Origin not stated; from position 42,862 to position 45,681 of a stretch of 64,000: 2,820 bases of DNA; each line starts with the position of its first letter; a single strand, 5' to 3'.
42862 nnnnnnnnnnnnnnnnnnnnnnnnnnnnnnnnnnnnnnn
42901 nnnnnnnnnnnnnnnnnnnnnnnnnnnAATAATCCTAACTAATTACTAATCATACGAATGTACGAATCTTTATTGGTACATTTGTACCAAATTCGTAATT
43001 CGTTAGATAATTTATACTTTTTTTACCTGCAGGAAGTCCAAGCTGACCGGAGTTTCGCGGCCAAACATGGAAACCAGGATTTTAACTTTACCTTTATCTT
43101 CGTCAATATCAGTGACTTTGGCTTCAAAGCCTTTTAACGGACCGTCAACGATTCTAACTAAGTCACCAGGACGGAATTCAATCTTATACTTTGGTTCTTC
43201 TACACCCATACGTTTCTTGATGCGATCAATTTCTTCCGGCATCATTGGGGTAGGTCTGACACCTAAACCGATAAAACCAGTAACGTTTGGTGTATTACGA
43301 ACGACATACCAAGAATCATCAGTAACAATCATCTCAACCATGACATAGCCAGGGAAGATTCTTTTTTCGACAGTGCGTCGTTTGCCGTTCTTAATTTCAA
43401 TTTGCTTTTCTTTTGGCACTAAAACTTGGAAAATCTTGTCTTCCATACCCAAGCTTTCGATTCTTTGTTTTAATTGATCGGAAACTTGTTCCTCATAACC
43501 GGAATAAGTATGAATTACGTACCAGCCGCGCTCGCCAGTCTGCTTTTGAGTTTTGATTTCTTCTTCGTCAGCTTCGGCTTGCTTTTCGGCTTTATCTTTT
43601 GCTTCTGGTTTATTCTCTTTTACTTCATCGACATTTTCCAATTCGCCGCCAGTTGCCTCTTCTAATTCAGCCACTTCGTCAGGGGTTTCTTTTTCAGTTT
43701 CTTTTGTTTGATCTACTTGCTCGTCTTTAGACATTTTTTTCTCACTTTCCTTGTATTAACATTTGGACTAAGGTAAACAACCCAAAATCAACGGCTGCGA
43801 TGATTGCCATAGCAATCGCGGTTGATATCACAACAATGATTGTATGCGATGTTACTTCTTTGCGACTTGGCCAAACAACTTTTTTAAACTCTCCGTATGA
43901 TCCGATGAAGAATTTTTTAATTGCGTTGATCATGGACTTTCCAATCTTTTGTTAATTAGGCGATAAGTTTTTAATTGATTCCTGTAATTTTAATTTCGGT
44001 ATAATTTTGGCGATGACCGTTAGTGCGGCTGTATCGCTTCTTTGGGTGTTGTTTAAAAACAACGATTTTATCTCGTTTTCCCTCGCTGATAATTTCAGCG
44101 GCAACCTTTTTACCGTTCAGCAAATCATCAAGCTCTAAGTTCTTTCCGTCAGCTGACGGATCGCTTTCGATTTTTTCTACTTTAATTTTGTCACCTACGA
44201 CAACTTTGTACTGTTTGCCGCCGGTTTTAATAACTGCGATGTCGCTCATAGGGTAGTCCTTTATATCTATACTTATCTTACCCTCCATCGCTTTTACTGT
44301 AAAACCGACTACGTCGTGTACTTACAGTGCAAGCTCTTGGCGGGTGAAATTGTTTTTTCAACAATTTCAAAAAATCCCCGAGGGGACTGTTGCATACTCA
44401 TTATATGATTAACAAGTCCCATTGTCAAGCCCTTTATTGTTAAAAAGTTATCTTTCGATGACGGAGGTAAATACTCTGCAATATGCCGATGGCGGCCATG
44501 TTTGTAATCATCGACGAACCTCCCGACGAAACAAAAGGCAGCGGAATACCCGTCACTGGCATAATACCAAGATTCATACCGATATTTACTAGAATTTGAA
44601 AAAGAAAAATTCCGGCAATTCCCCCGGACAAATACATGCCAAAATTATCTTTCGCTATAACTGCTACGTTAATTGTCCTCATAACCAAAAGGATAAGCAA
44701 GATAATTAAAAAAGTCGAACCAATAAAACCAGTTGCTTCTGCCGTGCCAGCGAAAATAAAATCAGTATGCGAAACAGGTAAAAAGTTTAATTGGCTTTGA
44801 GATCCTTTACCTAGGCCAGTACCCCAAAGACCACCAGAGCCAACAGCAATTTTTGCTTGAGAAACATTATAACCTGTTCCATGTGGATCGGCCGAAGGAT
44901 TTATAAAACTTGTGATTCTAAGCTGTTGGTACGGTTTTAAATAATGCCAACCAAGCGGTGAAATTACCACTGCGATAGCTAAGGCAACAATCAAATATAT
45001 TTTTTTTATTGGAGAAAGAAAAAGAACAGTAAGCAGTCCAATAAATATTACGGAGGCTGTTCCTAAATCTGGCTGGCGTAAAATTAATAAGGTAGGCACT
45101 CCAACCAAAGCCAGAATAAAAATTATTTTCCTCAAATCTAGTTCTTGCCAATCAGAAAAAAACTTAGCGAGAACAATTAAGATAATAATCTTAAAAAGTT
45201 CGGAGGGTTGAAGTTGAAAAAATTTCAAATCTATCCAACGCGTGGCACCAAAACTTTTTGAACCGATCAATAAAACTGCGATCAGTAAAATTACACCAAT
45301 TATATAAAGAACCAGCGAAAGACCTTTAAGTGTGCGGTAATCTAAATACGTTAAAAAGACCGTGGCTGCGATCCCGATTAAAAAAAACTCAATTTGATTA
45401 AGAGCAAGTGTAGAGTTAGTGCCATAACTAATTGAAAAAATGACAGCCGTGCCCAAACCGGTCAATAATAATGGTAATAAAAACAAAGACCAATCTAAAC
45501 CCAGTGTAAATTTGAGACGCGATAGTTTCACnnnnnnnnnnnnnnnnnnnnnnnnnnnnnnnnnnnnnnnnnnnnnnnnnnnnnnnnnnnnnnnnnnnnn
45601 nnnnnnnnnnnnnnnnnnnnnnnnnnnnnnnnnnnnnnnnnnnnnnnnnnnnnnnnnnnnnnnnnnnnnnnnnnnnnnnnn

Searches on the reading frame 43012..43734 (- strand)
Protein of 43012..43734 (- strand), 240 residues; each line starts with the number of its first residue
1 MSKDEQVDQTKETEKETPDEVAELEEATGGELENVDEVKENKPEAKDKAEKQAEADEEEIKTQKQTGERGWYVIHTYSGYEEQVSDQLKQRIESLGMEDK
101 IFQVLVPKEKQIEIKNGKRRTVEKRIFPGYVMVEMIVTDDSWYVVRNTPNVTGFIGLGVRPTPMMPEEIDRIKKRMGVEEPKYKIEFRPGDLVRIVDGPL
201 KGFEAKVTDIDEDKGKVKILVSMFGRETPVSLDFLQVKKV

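Call 79: search_protein_families(library=pfam, proteins=[window:43012-43734:-], max_evalue=0.00001)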
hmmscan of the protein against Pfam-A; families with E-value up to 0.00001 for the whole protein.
window:43012-43734:- (240 aa): 2 families
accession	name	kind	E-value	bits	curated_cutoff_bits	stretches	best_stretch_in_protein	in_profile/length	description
PF02357.24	NusG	-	4e-28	98.2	22.2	1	71-172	3-92/93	Transcription termination factor nusG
PF00467.35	KOW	-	6.5e-09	35.7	22.3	1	189-219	1-31/32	KOW motif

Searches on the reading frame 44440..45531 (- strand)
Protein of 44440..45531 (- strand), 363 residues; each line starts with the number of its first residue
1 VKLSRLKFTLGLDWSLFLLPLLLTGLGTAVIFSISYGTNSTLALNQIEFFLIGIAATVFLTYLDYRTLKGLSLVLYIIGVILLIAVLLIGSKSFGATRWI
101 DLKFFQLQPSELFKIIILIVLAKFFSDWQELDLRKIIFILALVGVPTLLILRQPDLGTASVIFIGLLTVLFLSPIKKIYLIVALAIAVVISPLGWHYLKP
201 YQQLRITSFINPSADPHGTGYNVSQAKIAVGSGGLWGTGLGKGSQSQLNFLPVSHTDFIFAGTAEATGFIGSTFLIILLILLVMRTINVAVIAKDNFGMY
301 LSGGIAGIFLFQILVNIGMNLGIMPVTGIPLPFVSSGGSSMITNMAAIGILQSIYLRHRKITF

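Call 79: search_protein_families(library=pfam, proteins=[window:44440-45531:-], max_evalue=0.00001)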
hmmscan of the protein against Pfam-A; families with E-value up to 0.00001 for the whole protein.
window:44440-45531:- (363 aa): 1 family
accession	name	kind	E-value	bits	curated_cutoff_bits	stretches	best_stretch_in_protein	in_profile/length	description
PF01098.24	FTSW_RODA_SPOVE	-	2.9e-95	319.7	26.4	1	16-356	4-352/356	Cell cycle protein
